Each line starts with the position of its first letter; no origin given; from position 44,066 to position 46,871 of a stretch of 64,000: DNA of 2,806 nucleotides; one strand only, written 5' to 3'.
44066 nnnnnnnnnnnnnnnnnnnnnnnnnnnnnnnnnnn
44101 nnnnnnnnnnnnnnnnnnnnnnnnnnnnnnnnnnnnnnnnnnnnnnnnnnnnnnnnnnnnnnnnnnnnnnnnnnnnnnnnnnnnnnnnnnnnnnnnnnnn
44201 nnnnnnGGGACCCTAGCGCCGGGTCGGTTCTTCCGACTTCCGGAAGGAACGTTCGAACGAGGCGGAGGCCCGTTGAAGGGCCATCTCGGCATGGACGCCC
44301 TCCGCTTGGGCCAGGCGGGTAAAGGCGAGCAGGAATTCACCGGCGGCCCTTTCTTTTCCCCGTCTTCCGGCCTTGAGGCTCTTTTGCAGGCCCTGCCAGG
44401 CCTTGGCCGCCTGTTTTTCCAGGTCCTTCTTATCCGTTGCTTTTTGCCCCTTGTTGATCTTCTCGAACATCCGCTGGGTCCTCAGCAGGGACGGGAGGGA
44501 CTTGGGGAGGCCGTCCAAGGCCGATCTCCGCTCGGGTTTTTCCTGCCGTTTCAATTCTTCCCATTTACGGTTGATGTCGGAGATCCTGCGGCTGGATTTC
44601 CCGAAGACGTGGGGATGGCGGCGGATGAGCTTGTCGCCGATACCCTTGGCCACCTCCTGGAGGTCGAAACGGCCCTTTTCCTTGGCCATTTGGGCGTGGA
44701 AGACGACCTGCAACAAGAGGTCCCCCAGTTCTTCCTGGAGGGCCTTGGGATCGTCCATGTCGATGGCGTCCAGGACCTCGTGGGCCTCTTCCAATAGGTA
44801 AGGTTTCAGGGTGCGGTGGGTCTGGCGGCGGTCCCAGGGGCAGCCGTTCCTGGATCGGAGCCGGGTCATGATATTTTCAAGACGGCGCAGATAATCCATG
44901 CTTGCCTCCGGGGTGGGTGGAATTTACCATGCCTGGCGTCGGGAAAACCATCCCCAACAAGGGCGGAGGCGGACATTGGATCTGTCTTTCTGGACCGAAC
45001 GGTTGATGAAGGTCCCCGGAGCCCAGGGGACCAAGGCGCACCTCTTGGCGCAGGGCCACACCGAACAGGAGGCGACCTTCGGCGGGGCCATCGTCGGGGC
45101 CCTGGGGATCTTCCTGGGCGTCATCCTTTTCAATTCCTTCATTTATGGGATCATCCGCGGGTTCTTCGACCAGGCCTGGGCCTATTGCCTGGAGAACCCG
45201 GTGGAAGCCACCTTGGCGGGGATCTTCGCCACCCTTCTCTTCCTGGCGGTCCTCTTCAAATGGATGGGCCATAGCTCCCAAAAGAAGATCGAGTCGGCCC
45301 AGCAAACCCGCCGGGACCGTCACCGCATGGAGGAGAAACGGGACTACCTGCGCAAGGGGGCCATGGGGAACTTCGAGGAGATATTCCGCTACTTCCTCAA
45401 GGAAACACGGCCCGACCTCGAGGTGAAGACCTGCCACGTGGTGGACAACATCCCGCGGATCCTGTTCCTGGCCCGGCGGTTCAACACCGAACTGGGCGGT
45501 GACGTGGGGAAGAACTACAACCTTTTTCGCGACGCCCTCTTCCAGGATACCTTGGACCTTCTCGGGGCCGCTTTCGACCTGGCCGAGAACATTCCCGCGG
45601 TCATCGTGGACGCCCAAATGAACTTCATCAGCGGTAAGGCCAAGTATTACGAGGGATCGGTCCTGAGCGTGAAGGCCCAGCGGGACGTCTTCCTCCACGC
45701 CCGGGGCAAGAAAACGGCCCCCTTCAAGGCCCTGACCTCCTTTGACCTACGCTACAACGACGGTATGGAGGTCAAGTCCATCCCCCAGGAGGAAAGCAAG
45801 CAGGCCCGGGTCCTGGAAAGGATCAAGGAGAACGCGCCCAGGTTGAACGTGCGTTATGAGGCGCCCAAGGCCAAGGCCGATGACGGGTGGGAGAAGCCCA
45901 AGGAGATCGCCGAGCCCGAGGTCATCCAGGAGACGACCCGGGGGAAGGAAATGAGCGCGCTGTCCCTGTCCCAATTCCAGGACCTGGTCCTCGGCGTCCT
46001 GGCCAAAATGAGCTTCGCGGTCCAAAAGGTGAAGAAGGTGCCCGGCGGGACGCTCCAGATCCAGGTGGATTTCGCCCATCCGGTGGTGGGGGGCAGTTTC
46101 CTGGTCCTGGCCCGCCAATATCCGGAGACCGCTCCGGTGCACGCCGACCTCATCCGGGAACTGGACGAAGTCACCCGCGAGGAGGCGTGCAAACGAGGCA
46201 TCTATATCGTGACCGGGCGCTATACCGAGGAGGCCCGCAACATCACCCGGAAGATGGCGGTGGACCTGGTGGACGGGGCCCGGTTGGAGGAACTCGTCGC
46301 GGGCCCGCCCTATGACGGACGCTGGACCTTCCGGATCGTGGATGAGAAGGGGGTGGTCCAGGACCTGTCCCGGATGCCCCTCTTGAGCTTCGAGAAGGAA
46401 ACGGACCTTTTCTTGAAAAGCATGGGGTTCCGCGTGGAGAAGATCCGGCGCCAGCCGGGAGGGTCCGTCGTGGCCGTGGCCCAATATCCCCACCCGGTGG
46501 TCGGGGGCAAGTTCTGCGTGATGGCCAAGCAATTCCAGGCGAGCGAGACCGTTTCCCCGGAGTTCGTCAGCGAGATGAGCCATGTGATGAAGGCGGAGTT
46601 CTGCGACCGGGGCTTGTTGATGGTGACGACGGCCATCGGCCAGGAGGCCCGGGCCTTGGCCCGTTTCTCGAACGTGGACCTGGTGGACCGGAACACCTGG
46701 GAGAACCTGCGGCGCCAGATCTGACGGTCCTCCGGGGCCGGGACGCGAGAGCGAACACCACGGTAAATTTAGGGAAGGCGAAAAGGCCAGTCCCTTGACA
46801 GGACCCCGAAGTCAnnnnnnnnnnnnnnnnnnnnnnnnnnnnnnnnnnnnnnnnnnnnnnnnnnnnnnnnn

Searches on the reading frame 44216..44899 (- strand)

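Call 70: search_protein_families(library=pfam, proteins=[window:44216-44899:-], max_evalue=0.001)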
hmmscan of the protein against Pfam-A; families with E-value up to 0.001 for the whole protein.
window:44216-44899:- (228 aa): 1 family
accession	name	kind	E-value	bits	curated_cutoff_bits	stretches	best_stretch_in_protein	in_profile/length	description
PF03819.22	MazG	-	2.6e-30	105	22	1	26-99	1-74/74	MazG nucleotide pyrophosphohydrolase domain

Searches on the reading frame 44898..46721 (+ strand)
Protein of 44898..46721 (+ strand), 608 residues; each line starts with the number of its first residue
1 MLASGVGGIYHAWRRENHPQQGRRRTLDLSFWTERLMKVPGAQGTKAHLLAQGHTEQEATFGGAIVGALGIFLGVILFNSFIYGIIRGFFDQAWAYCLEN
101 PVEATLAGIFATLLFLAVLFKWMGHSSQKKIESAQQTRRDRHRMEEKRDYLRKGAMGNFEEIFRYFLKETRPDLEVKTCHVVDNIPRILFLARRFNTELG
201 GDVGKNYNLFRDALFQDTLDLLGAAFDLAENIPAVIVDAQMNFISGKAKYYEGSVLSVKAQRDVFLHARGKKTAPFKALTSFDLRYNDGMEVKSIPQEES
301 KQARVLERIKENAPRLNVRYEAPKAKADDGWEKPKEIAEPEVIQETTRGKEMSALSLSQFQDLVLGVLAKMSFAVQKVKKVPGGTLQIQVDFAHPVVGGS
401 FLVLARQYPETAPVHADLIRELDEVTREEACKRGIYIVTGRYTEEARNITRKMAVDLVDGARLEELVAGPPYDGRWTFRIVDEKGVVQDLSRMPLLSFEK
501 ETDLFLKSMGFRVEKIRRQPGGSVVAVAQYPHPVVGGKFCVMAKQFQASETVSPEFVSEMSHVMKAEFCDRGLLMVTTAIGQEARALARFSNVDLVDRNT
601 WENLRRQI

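Call 70: search_protein_families(library=pfam, proteins=[window:44898-46721:+], max_evalue=0.001)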
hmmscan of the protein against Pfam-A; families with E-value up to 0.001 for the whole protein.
window:44898-46721:+ (608 aa): 2 families
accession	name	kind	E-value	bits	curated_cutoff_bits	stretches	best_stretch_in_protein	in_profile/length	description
PF04471.18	Mrr_cat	-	7.4e-26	91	21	2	354-466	3-114/115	Restriction endonuclease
PF22722.2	NA-iREase1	-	2.3e-06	28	27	0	370-453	11-91/106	NACHT-associated inactive Restriction Endonuclease 1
